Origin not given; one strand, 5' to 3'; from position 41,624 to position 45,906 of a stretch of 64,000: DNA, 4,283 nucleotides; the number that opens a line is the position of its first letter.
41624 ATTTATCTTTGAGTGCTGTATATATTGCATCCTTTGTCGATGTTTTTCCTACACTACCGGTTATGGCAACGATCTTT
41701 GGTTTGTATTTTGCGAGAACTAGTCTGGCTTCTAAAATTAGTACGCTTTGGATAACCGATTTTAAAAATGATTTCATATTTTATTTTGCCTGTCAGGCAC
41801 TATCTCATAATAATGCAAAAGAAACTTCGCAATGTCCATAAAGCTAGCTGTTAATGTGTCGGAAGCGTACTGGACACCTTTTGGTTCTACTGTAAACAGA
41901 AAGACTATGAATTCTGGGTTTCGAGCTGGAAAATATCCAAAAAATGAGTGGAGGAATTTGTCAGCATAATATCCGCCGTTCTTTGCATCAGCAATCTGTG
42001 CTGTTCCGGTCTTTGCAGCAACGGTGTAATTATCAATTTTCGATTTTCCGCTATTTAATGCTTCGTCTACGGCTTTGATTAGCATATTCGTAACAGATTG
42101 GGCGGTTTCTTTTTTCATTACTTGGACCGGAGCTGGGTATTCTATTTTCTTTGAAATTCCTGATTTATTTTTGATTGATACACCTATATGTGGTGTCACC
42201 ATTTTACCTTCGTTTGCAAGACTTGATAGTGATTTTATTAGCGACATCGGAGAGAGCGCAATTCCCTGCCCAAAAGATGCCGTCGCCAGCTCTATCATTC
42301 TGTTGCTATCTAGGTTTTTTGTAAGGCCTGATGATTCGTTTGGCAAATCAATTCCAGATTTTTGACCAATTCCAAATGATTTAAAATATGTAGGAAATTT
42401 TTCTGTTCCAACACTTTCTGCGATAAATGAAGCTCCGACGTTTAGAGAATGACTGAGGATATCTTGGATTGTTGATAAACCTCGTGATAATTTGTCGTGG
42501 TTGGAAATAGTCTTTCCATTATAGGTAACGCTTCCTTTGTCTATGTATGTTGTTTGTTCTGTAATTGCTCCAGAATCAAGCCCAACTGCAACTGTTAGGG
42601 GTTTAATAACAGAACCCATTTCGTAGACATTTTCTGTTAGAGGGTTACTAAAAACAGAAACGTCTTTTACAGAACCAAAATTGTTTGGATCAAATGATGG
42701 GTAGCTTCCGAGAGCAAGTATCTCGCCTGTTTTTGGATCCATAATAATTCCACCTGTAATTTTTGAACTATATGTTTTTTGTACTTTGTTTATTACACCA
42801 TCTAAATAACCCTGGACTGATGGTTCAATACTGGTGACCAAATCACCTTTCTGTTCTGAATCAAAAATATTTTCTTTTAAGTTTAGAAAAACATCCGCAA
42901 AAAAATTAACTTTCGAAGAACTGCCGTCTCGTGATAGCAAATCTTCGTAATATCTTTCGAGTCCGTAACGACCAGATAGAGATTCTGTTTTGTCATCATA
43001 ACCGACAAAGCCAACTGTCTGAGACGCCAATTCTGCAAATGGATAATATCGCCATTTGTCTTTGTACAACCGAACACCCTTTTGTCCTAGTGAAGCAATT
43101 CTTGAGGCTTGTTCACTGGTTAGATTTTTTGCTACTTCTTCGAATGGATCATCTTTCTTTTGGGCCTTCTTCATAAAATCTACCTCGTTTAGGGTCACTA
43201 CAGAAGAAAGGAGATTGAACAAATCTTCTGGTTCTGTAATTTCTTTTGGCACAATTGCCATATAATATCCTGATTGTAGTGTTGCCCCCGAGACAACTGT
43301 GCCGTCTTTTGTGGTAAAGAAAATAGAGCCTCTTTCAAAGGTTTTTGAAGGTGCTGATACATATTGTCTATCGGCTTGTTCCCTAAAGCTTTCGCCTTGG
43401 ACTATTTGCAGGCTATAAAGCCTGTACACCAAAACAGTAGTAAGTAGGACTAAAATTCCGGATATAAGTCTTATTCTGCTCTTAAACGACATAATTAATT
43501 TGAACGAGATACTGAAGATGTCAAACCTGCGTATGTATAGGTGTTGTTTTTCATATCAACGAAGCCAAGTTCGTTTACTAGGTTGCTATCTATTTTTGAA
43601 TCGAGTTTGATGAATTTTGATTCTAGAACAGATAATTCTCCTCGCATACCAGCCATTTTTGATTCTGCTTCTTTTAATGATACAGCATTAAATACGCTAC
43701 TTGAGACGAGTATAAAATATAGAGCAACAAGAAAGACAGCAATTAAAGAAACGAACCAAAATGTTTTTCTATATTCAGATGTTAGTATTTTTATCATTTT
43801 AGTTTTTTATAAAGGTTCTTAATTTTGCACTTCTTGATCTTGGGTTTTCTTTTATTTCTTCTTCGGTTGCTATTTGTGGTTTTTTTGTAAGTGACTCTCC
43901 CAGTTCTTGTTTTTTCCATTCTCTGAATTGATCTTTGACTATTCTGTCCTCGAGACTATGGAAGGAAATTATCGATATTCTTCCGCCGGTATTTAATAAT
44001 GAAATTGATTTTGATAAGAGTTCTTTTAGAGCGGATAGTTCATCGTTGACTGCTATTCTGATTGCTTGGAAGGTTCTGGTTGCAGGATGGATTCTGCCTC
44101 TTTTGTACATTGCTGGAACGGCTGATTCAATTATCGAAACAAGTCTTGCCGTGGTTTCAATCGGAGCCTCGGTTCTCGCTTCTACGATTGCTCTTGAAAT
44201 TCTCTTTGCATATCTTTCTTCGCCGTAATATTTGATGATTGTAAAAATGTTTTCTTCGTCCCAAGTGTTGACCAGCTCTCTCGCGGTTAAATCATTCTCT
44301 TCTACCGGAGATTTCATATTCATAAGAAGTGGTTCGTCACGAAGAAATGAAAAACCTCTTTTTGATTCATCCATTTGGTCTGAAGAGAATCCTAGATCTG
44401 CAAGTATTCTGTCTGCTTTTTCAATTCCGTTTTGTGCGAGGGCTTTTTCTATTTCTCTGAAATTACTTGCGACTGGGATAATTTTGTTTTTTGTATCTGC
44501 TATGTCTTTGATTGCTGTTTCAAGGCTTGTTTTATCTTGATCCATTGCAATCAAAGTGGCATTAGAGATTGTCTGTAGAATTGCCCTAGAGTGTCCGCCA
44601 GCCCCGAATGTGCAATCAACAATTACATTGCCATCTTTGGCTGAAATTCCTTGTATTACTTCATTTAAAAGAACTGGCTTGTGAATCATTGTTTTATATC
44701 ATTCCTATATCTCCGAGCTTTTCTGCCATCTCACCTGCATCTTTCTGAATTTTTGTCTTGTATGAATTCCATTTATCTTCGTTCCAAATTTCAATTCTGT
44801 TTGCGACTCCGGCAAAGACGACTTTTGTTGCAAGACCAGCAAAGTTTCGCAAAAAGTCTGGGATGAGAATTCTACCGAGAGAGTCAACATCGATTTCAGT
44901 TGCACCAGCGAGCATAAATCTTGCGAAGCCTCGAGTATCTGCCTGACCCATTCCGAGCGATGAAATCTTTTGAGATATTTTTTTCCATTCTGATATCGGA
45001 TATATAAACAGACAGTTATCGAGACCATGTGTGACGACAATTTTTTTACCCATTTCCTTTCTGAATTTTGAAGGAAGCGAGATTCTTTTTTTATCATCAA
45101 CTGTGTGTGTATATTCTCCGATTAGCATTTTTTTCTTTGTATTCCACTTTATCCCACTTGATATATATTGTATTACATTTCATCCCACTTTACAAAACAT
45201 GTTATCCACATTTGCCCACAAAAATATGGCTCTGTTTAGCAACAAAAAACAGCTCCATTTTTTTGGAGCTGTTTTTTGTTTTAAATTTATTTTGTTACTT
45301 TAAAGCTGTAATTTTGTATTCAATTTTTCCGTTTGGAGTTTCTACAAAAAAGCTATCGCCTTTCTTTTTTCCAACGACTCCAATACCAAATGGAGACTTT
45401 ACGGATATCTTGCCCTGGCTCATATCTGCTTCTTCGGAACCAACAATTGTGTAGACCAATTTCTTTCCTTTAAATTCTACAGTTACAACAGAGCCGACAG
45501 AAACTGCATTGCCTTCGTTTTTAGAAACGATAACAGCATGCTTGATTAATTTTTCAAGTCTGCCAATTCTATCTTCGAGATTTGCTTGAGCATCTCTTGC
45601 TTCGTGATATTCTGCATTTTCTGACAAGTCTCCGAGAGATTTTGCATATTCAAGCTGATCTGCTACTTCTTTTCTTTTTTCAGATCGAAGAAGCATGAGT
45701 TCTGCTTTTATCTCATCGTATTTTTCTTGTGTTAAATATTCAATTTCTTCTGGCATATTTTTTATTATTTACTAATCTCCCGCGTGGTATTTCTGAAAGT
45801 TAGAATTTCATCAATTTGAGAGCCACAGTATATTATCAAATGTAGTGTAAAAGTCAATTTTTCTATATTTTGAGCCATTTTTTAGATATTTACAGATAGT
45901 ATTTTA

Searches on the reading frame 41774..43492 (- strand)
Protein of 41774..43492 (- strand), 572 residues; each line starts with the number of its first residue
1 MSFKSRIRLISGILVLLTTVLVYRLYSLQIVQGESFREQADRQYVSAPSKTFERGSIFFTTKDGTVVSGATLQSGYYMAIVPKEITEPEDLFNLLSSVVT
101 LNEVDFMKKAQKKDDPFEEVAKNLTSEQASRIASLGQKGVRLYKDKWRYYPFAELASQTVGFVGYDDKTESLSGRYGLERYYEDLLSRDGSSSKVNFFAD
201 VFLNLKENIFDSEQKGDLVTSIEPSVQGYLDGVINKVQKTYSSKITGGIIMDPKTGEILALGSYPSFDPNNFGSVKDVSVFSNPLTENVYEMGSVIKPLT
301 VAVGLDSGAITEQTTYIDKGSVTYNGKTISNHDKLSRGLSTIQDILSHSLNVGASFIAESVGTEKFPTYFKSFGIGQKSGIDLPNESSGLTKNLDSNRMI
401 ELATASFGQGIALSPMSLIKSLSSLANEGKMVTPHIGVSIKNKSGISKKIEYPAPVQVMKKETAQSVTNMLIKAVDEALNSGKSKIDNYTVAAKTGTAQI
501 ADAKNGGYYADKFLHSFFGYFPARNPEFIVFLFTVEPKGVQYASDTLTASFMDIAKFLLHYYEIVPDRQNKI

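Call 78: search_protein_families(library=pfam, proteins=[window:41774-43492:-], max_evalue=0.00001)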
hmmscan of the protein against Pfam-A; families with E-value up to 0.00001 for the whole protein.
window:41774-43492:- (572 aa): 2 families
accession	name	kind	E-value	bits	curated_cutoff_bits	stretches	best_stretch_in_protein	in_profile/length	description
PF00905.27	Transpeptidase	-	1.5e-70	238.2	22.1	1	249-550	4-292/299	Penicillin binding protein transpeptidase domain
PF03717.20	PBP_dimer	-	3e-10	41.2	24.4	1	70-187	18-159/180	Penicillin-binding Protein dimerisation domain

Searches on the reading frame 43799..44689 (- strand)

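Call 78: search_protein_families(library=pfam, proteins=[window:43799-44689:-], max_evalue=0.00001)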
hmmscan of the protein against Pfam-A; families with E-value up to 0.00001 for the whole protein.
window:43799-44689:- (296 aa): 1 family
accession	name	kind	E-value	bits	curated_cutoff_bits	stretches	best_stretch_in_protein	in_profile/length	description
PF01795.25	Methyltransf_5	-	2e-106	356.4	27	1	2-294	3-307/309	MraW methylase family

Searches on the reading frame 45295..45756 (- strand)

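Call 78: search_protein_families(library=pfam, proteins=[window:45295-45756:-], max_evalue=0.00001)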
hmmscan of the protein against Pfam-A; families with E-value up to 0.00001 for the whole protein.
window:45295-45756:- (153 aa): 2 families
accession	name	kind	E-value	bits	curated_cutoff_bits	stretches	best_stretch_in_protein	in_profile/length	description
PF01272.25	GreA_GreB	-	1.1e-22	80.2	26.9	1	83-151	4-74/77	Transcription elongation factor, GreA/GreB, C-term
PF03449.20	GreA_GreB_N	-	7.3e-22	77.8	24.5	1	7-76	2-71/71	Transcription elongation factor, N-terminal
